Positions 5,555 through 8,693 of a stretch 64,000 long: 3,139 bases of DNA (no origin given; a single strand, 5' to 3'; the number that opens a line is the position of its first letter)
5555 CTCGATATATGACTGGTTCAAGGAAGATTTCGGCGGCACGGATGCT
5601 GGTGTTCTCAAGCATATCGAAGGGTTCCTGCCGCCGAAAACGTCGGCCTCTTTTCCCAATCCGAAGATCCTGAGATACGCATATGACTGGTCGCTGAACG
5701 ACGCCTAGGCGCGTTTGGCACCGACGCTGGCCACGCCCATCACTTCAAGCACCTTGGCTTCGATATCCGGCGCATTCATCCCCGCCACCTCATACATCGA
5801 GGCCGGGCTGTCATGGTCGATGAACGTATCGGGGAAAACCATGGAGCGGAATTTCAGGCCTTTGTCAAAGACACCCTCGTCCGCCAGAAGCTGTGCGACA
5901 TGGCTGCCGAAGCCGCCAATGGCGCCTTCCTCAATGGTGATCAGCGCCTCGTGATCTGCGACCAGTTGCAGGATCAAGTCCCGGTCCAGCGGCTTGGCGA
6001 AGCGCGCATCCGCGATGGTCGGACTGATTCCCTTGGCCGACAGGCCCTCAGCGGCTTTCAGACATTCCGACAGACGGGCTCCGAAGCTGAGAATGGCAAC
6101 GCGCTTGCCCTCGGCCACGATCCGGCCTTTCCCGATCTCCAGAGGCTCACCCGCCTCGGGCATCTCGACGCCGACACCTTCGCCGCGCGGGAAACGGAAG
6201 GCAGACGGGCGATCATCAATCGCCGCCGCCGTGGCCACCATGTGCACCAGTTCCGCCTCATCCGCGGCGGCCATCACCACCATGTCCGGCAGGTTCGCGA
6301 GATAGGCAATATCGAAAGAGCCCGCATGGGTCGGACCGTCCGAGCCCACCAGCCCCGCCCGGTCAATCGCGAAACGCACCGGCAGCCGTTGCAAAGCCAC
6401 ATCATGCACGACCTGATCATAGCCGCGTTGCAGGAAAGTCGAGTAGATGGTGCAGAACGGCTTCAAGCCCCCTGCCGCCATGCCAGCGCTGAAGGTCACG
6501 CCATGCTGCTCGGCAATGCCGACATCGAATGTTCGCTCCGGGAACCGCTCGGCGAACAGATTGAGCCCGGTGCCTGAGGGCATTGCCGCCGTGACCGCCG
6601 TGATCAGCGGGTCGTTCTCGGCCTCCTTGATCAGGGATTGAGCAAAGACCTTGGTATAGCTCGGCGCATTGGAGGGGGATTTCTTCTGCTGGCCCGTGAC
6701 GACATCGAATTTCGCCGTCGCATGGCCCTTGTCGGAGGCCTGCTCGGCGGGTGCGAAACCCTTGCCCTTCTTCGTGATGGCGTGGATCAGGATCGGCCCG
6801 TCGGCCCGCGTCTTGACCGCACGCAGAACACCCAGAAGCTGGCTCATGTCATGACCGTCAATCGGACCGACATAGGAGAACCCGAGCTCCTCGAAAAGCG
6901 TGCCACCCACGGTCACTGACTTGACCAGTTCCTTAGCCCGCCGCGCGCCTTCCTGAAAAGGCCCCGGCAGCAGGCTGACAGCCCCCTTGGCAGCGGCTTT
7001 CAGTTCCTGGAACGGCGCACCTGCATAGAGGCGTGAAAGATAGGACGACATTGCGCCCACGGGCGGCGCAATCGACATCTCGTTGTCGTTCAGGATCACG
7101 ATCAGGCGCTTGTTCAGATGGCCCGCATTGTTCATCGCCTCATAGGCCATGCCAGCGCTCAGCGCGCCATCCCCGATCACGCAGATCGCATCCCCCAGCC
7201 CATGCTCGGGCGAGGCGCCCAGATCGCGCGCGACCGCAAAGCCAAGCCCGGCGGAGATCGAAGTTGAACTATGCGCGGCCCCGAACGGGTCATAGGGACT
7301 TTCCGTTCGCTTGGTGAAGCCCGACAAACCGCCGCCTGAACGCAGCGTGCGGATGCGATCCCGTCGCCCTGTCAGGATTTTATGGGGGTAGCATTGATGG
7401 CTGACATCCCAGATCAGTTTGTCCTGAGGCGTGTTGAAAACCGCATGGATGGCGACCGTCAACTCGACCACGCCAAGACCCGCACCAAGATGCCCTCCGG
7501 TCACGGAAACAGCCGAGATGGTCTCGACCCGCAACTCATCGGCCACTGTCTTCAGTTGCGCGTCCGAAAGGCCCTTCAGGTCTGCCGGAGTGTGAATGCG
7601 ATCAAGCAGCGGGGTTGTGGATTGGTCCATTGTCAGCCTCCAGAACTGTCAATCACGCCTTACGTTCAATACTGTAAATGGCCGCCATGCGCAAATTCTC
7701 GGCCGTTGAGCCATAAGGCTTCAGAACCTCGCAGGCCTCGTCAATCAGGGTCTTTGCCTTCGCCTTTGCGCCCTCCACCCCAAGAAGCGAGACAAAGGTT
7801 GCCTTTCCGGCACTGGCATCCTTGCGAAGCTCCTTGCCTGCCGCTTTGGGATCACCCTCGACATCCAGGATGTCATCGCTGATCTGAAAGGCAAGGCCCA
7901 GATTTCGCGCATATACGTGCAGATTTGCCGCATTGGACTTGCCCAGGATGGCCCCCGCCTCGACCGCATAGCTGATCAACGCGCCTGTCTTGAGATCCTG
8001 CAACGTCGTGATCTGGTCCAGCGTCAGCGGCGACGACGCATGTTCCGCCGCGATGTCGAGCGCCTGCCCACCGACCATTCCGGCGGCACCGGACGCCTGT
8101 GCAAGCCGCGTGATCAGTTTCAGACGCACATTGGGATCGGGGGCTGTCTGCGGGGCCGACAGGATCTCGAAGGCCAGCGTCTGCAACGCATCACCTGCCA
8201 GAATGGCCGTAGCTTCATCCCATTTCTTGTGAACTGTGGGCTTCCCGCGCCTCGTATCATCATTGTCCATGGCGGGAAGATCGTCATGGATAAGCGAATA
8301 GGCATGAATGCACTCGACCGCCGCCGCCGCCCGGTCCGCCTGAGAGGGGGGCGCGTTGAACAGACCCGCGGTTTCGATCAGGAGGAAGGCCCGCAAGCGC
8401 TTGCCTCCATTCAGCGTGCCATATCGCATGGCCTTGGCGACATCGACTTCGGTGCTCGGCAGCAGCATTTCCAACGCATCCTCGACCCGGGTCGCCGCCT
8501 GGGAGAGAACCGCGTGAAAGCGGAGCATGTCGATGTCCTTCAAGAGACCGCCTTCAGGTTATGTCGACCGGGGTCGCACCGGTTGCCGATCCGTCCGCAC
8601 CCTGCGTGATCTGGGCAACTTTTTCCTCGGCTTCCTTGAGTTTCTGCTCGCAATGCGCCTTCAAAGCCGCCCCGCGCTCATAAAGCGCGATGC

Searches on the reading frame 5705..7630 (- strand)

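Call 45: search_protein_families(library=ncbifam, proteins=[window:5705-7630:-], max_evalue=1e-10)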
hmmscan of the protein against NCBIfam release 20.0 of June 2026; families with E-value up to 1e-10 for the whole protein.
window:5705-7630:- (641 aa): 9 families
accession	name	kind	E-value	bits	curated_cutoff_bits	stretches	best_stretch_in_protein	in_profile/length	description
TIGR00204.1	dxs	equivalog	1.5e-233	776.8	465.95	1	11-631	3-615/616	1-deoxy-D-xylulose-5-phosphate synthase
NF003933.0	PRK05444.2-2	equivalog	2.5e-165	551.4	395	1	4-629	3-603/606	1-deoxy-D-xylulose-5-phosphate synthase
NF008968.0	PRK12315.1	subfamily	2.8e-141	471.6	510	2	244-627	202-577/582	1-deoxy-D-xylulose-5-phosphate synthase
NF004559.0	PRK05899.2-5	equivalog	1.8e-48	165.2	488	1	324-632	319-625/627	transketolase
NF006667.0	PRK09212.1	subfamily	6.3e-21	74.6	321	1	363-586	49-280/327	pyruvate dehydrogenase complex E1 component subunit beta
NF004556.0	PRK05899.2-2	equivalog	4.8e-20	71.4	575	1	336-630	341-637/639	transketolase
TIGR00232.1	tktlase_bact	equivalog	6.2e-17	61.2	682.25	0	365-539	396-571/654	transketolase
NF008854.0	PRK11892.1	equivalog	1.7e-14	53.4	454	1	361-585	185-418/464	pyruvate dehydrogenase complex E1 component subunit beta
NF004558.0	PRK05899.2-4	equivalog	3e-13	49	788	0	355-569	381-599/651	transketolase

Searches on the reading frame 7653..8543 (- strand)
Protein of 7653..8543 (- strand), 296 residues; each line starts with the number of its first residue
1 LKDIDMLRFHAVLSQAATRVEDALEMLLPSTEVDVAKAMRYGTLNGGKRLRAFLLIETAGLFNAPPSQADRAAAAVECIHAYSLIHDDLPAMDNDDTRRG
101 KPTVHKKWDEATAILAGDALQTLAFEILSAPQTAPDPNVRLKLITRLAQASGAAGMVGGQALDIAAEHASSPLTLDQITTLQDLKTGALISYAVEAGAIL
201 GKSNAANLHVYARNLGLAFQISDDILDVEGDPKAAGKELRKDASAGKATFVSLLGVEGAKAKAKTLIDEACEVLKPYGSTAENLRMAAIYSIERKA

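Call 45: search_protein_families(library=ncbifam, proteins=[window:7653-8543:-], max_evalue=1e-10)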
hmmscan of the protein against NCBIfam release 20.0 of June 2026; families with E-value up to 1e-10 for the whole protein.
window:7653-8543:- (296 aa): 15 families
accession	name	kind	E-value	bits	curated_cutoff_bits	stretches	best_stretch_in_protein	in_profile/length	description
NF045485.1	FPPsyn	subfamily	5.8e-93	311.2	275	1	15-295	3-287/288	farnesyl diphosphate synthase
NF007877.0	PRK10581.1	equivalog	2.4e-81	273.2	321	1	9-294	3-297/299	(2E,6E)-farnesyl diphosphate synthase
NF045685.1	GGPPSynCrtE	equivalog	1.8e-76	257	460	1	9-295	3-292/293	geranylgeranyl diphosphate synthase CrtE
NF041169.1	f2_encap_cargo4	exception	1.5e-53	182.3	450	1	43-268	46-265/334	family 2 encapsulin nanocompartment cargo protein polyprenyl transferase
NF040698.1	IdsA_Meth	equivalog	2.2e-51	175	468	1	12-265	6-259/328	short chain isoprenyl diphosphate synthase IdsA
NF041003.1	GGPP_syn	equivalog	1.3e-45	155.9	500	1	13-270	6-261/326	geranylgeranyl diphosphate synthase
NF045549.1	GGPPsyn_IdsB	equivalog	3e-37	128.5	475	1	45-254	63-267/346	geranylgeranyl diphosphate synthase IdsB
NF040789.2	gerfarn_diphsyn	equivalog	9.4e-35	120.4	560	1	13-254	11-265/345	geranylfarnesyl diphosphate synthase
TIGR02749.1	prenyl_cyano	equivalog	2.3e-26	92.6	383.2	1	15-268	12-258/322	solanesyl diphosphate synthase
NF042417.1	NPPPS_Mycobact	equivalog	1.6e-24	86.6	600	1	9-264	18-264/335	nonaprenyl/(2E,6E)-farnesyl/geranylgeranyl diphosphat synthase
TIGR02748.1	GerC3_HepT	equivalog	2.6e-24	85.9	456.55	1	10-264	6-251/319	heptaprenyl diphosphate synthase component II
NF045628.1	HxpDPsynlarge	equivalog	5e-23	81.6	500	1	15-263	3-242/311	hexaprenyl-diphosphate synthase large subunit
NF008140.0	PRK10888.1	equivalog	4.8e-22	78.7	412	1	21-272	18-260/323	octaprenyl diphosphate synthase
NF042416.1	GFPPS_Mycobact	equivalog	1.4e-21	76.9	600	1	42-260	37-271/350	bifunctional (2E,6E)-farnesyl/geranyl diphosphate synthase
NF040627.1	GFPS_Meth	equivalog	7.4e-16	58.4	600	1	35-228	28-210/285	geranylfarnesyl diphosphate synthase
